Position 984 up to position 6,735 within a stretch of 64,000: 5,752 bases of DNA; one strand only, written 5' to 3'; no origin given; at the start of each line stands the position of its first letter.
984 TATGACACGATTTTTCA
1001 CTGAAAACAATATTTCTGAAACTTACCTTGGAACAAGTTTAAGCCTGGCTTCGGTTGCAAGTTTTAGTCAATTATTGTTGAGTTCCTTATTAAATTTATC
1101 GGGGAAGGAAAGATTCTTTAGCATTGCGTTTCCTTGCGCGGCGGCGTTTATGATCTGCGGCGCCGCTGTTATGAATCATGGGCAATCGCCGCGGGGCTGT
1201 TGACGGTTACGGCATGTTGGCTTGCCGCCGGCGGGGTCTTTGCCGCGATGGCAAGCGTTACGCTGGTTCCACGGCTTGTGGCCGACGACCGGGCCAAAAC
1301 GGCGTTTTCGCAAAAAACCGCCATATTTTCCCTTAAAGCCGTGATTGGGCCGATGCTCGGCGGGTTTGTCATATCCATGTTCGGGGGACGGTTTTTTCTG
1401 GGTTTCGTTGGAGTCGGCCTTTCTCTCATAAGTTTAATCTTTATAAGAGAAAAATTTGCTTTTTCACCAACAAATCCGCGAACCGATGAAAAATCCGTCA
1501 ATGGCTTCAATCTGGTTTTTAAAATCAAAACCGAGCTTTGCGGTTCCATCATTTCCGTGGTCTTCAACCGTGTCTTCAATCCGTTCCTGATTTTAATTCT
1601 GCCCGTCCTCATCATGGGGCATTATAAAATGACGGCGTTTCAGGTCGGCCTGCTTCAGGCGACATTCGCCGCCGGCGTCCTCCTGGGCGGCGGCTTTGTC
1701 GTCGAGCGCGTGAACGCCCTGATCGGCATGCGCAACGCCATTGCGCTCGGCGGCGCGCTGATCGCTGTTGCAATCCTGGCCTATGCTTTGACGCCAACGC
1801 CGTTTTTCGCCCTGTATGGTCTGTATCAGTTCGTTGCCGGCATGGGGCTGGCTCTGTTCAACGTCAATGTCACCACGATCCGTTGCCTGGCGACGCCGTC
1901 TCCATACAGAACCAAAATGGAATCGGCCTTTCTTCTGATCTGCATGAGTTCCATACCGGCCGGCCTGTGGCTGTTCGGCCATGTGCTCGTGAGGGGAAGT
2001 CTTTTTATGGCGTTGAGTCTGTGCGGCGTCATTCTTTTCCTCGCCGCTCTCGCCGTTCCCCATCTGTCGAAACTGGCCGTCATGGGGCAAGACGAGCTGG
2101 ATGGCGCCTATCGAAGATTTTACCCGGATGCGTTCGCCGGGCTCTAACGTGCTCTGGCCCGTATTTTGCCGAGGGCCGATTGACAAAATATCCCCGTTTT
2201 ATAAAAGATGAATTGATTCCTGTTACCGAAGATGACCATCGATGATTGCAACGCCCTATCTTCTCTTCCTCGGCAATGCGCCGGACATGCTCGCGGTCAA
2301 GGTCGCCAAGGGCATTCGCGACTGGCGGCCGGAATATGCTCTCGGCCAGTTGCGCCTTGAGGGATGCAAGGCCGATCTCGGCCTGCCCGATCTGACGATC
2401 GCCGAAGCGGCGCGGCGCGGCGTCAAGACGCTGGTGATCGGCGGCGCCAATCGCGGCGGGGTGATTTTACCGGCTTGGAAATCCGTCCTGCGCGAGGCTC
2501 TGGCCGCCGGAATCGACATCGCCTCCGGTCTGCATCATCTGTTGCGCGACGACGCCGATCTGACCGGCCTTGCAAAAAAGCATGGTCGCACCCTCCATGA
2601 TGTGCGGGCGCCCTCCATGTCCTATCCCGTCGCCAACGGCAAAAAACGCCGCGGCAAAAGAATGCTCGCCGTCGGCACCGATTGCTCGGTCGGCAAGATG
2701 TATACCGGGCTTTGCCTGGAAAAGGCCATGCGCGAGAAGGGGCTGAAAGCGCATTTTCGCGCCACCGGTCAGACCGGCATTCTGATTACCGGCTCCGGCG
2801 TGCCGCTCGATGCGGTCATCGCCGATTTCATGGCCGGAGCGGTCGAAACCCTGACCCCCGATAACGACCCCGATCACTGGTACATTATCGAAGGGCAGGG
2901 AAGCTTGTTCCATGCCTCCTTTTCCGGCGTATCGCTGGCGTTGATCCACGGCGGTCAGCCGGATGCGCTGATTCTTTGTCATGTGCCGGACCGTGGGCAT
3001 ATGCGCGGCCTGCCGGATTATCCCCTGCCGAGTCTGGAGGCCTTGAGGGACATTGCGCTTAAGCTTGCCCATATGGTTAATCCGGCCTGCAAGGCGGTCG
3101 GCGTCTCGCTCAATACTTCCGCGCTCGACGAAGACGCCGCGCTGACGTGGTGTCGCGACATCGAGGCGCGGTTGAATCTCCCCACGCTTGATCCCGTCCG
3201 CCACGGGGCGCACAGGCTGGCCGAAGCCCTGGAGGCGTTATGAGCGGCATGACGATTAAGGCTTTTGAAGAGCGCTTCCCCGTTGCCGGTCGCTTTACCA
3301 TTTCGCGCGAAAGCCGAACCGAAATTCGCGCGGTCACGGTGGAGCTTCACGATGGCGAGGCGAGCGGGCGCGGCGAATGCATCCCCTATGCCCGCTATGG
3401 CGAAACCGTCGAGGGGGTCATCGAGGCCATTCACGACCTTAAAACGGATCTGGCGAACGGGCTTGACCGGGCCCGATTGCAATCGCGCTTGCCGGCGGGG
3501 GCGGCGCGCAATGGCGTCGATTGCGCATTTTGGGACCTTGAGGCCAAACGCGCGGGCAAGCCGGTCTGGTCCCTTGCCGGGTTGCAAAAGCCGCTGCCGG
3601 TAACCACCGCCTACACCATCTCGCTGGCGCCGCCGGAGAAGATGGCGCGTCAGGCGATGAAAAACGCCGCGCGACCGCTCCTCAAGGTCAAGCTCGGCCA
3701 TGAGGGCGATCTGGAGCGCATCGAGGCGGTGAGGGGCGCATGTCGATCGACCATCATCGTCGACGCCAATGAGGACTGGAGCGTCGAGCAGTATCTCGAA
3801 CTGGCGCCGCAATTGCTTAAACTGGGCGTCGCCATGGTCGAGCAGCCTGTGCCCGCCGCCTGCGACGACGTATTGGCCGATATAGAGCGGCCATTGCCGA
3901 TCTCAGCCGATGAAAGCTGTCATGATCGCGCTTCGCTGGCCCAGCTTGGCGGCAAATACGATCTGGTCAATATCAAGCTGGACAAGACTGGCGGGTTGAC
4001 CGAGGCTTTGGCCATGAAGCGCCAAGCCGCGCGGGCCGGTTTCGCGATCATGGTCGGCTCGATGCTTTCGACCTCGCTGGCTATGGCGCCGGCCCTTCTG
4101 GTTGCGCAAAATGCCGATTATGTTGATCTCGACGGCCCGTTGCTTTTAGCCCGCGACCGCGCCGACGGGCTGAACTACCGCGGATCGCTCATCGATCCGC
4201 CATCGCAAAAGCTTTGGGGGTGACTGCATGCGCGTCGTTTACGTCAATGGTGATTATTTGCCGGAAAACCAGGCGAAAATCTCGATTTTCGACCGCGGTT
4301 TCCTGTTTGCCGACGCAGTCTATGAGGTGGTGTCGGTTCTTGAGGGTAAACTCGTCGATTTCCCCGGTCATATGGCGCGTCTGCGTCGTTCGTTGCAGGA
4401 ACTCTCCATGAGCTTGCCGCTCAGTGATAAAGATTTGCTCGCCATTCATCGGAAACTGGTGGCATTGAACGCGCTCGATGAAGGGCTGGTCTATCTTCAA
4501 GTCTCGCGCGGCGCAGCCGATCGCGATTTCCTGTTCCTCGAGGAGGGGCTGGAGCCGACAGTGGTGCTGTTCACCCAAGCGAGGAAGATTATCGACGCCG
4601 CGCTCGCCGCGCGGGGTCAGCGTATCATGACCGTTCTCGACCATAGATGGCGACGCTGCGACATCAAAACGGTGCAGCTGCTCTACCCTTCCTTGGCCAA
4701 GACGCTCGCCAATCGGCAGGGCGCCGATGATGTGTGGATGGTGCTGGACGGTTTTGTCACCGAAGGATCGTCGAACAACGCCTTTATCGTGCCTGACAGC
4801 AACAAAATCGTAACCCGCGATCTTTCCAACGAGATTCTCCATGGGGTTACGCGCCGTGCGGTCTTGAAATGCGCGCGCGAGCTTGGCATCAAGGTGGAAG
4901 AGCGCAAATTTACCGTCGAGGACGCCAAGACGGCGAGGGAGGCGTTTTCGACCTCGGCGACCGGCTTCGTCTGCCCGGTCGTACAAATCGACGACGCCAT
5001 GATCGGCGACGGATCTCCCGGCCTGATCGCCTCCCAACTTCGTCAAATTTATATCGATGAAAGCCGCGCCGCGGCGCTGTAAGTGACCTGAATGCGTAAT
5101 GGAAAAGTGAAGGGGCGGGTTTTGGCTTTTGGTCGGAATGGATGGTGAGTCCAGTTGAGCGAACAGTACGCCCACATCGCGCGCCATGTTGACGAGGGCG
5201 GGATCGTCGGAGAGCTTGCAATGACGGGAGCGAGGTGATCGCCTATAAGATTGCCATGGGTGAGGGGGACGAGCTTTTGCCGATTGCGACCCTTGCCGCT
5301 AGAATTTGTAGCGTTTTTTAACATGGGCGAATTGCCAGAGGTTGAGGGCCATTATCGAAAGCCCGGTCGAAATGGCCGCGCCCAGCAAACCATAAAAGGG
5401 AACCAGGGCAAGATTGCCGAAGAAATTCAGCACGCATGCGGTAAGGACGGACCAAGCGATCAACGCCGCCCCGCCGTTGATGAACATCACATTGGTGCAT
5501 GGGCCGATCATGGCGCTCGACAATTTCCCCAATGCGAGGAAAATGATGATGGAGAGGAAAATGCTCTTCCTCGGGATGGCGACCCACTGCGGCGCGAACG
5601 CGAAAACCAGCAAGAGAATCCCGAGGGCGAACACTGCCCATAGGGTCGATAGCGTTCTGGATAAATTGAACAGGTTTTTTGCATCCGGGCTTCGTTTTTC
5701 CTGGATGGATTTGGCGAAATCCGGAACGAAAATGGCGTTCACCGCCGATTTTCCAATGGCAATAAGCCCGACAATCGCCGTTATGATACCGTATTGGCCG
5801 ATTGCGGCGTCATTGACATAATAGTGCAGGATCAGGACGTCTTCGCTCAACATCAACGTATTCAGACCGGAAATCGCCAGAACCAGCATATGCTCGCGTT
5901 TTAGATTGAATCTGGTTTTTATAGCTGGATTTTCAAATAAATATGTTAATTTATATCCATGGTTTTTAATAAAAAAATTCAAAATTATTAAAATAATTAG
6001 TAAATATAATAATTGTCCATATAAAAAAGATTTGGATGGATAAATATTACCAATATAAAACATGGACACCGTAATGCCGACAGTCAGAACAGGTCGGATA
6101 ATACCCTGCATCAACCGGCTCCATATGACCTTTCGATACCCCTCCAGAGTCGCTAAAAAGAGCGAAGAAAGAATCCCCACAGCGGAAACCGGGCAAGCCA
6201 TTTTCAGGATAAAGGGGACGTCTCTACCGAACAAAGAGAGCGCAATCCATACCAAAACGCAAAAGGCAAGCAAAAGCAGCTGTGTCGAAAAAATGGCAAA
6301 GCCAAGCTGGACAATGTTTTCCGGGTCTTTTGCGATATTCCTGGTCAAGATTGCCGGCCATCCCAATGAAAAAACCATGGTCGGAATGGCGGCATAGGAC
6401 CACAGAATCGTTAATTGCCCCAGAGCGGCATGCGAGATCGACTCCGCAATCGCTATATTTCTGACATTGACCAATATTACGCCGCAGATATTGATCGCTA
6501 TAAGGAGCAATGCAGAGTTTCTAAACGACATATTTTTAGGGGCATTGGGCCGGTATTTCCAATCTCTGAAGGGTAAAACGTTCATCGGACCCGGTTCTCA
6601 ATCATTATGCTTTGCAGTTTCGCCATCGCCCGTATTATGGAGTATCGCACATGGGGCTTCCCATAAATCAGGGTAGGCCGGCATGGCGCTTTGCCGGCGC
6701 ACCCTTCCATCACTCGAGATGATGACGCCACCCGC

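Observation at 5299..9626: Candidate undescribed modification system: 158-aa orphan protein, 2OG oxygenase, HprK-like kinase, nitroreductase/SagB-like protein and MOP-type exporter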

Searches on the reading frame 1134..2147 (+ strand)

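Call 93: search_protein_families(library=pfam, proteins=[window:1134-2147:+], max_evalue=0.001)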
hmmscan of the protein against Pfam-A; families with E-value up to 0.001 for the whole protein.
window:1134-2147:+ (337 aa): 2 families
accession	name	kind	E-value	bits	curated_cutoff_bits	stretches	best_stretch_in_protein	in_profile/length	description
PF05977.19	MFS_3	-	5.5e-10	38.7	27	1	22-322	105-403/524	Transmembrane secretion effector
PF07690.21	MFS_1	-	5.3e-08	32.6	33.4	1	141-307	4-167/347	Major Facilitator Superfamily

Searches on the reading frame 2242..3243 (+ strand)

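Call 93: search_protein_families(library=pfam, proteins=[window:2242-3243:+], max_evalue=0.001)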
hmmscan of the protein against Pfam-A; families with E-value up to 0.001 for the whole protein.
window:2242-3243:+ (333 aa): 2 families
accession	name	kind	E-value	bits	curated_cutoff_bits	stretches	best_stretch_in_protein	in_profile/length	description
PF07755.17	DUF1611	-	1.9e-76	256.4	25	1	130-326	2-200/201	Domain of unknown function (DUF1611_C) P-loop domain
PF17396.8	DUF1611_N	-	1e-24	87.1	22.6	1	39-124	3-95/95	Domain of unknown function (DUF1611_N) Rossmann-like domain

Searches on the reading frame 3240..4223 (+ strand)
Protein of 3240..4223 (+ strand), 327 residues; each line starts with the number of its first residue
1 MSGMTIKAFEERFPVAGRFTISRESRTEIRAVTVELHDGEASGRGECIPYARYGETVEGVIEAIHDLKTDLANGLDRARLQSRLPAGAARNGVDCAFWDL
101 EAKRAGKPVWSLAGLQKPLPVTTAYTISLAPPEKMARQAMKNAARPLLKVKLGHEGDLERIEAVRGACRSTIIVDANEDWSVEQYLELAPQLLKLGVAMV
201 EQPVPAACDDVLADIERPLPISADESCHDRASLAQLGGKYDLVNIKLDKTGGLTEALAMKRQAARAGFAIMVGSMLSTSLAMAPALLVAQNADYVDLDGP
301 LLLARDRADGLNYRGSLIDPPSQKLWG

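Call 93: search_protein_families(library=pfam, proteins=[window:3240-4223:+], max_evalue=0.001)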
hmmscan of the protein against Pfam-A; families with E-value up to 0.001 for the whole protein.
window:3240-4223:+ (327 aa): 2 families
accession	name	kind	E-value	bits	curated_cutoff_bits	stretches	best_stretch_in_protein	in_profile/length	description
PF13378.12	MR_MLE_C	-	2.1e-27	96.7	29.4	1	135-289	2-168/219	Enolase C-terminal domain-like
PF02746.21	MR_MLE_N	-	7.3e-12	46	22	1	5-114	3-117/117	Mandelate racemase / muconate lactonizing enzyme, N-terminal domain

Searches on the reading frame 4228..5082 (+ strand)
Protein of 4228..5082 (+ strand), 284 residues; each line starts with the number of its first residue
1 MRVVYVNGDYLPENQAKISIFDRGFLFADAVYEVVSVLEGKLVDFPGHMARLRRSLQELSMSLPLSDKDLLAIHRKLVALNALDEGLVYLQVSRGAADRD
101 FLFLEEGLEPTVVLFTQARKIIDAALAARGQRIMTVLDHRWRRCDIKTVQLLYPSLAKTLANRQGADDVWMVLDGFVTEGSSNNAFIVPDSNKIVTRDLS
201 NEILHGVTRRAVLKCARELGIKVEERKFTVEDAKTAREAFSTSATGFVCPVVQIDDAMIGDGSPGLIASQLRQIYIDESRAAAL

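Call 93: search_protein_families(library=pfam, proteins=[window:4228-5082:+], max_evalue=0.001)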
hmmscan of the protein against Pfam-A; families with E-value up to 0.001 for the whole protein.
window:4228-5082:+ (284 aa): 1 family
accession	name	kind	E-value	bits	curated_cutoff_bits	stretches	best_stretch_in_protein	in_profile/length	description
PF01063.24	Aminotran_4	-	6.3e-44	150.9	28.5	1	31-254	2-223/223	Amino-transferase class IV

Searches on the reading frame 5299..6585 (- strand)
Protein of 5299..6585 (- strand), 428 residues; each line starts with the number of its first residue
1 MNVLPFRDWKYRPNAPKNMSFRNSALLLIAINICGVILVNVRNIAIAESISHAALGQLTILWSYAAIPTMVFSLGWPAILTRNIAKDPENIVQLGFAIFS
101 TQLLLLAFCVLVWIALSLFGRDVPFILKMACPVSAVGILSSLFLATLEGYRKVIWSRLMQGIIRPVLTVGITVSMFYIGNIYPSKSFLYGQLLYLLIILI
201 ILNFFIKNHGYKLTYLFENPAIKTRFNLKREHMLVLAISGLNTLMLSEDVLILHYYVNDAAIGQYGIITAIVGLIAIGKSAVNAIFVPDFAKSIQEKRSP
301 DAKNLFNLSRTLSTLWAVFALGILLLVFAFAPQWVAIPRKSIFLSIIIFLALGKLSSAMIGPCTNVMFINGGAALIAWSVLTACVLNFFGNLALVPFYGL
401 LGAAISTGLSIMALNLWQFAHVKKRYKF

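Call 5: search_protein_families(library=pfam, proteins=[window:5299-6585:-], max_evalue=1)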
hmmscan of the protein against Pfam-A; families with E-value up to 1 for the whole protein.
window:5299-6585:- (428 aa): 1 family
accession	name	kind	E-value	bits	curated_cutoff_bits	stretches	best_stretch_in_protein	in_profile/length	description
PF11239.13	DUF3040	-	0.19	12.4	24.7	1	288-334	23-67/84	Protein of unknown function (DUF3040)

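Call 6: search_protein_families(library=ncbifam, proteins=[window:5299-6585:-], max_evalue=1)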
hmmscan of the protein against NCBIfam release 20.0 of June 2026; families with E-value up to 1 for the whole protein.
window:5299-6585:- (428 aa): 0 families

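Call 9: search_protein_families(library=padloc, proteins=[window:5299-6585:-], max_evalue=1)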
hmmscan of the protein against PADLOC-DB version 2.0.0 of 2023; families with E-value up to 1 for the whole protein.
window:5299-6585:- (428 aa): 1 family
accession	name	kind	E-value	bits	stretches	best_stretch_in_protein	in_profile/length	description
PDLC01168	CARF_2M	-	0.22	9.3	1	168-317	25-144/200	"CARF, 2 TMs"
